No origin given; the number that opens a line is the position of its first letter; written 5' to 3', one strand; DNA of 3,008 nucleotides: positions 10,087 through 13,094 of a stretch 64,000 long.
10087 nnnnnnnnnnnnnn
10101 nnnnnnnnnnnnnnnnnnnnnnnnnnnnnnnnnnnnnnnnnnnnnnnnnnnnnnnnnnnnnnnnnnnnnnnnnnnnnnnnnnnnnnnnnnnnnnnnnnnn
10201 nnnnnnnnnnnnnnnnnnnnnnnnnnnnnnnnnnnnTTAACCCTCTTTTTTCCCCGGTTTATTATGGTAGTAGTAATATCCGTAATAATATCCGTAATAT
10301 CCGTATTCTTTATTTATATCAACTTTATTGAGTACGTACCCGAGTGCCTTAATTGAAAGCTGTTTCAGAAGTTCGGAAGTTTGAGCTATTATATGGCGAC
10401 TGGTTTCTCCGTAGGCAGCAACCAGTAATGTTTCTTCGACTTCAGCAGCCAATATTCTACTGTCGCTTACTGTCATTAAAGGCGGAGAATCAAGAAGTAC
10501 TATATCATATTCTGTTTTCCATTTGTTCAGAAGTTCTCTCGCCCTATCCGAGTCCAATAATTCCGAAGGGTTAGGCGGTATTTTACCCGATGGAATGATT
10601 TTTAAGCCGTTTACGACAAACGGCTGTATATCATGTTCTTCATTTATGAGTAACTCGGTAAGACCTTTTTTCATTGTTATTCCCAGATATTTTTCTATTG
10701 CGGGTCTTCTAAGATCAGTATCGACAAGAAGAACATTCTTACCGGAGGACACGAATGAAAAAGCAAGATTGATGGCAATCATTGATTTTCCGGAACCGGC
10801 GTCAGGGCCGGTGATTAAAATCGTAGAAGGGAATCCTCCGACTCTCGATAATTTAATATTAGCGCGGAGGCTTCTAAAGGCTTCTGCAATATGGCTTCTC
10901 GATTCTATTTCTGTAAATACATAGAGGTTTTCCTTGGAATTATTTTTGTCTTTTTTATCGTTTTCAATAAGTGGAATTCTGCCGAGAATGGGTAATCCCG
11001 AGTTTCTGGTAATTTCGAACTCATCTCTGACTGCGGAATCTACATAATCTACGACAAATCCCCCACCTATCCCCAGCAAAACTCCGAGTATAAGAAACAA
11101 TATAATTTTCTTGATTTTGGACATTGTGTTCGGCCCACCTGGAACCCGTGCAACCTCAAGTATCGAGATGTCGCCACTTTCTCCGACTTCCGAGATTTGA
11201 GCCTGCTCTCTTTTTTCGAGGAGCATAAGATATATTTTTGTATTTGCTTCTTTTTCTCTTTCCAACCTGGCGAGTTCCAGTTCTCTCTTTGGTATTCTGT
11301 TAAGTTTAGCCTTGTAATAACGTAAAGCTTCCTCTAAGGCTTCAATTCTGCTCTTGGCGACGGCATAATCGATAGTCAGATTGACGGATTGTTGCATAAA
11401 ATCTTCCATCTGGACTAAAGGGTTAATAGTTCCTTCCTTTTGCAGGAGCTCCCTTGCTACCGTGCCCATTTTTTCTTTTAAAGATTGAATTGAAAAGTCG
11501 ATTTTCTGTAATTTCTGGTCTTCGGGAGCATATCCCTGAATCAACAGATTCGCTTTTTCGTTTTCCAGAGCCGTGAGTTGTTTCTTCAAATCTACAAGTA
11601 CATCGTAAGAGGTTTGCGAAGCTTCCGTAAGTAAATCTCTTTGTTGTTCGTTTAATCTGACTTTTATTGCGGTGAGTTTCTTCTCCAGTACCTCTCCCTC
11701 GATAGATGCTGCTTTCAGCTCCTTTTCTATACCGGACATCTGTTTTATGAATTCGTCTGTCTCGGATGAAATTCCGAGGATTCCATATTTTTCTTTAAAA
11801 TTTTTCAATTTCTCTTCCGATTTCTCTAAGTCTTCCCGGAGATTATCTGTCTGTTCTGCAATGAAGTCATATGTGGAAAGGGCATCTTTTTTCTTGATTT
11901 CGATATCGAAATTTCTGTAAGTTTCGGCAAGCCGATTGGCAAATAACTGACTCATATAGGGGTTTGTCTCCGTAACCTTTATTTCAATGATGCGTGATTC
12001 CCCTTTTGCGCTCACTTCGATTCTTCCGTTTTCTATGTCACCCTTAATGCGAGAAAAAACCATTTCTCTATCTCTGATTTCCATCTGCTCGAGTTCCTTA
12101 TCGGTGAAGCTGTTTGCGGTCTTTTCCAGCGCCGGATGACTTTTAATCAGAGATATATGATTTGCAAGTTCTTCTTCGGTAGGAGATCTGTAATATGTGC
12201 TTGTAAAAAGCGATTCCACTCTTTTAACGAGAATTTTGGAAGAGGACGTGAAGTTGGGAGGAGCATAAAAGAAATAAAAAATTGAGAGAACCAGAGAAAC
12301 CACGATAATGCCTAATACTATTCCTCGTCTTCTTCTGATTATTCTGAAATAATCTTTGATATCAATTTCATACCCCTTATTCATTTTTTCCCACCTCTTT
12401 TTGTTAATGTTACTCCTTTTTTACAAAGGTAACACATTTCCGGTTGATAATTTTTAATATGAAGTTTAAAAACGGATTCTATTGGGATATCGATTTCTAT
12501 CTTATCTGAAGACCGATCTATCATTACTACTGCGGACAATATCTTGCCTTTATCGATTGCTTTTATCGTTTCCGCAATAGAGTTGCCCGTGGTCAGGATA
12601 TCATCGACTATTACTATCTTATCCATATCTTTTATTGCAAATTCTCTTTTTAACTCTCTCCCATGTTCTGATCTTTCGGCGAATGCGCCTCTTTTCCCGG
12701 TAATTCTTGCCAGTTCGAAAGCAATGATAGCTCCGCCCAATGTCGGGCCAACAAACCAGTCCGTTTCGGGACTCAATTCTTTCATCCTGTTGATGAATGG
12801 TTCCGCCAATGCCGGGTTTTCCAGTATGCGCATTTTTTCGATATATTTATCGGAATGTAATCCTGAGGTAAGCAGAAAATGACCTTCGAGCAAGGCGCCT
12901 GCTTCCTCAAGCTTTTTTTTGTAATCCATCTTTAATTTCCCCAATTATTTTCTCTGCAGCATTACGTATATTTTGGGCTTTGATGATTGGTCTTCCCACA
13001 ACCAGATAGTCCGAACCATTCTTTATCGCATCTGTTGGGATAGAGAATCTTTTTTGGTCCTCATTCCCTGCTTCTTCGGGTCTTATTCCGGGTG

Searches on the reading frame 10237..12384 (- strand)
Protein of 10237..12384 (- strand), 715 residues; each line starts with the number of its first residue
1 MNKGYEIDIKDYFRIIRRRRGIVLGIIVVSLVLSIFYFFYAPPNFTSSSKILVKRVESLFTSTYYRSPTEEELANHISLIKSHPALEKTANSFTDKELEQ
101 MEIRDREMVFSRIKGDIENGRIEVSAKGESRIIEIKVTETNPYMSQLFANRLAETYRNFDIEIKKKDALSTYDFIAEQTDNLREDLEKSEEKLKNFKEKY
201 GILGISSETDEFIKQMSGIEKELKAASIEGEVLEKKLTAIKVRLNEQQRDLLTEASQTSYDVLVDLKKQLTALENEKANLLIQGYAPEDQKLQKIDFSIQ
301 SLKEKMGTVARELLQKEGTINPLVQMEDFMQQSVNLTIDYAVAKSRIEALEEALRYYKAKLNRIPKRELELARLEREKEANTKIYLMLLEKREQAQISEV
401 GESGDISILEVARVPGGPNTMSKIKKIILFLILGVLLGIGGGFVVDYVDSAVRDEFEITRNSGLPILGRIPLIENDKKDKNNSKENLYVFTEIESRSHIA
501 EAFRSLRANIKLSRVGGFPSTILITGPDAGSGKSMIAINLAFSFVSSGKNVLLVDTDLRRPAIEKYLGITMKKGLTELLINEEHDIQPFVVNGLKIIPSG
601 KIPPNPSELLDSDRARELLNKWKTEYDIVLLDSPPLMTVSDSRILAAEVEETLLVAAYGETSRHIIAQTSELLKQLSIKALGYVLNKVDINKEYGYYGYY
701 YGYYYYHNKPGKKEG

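Call 48: search_protein_families(library=pfam, proteins=[window:10237-12384:-])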
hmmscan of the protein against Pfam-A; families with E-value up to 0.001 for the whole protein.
window:10237-12384:- (715 aa): 7 families
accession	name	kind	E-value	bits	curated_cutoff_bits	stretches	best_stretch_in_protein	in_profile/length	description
PF10609.15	ParA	-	3.8e-11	43.3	27.1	1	521-686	5-173/246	NUBPL iron-transfer P-loop NTPase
PF01656.29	CbiA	-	1.2e-10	41.8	25.4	1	522-692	1-87/125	CobQ/CobB/MinD/ParA nucleotide binding domain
PF13807.11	GNVR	-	2e-10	40.9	27.7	1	370-443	5-78/82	G-rich domain on putative tyrosine kinase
PF13614.12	AAA_31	-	3.5e-10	40.5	27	1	522-647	4-139/177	AAA domain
PF02706.20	Wzz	-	2.2e-09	37.9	25.5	1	6-91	2-89/91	Chain length determinant protein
PF09140.17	MipZ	-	2.6e-05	24.1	20.7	1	524-635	5-109/262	ATPase MipZ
PF13500.12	AAA_26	-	0.00025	21.4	27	0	521-543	2-24/198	AAA domain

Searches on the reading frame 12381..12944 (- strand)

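Call 89: search_protein_families(library=pfam, proteins=[window:12381-12944:-], max_evalue=0.0001)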
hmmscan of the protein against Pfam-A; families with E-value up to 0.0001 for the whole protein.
window:12381-12944:- (187 aa): 1 family
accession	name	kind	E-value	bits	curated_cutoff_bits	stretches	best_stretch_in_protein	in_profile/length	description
PF00156.33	Pribosyltran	-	8.8e-09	35.3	26.3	1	60-162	29-144/158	Phosphoribosyl transferase domain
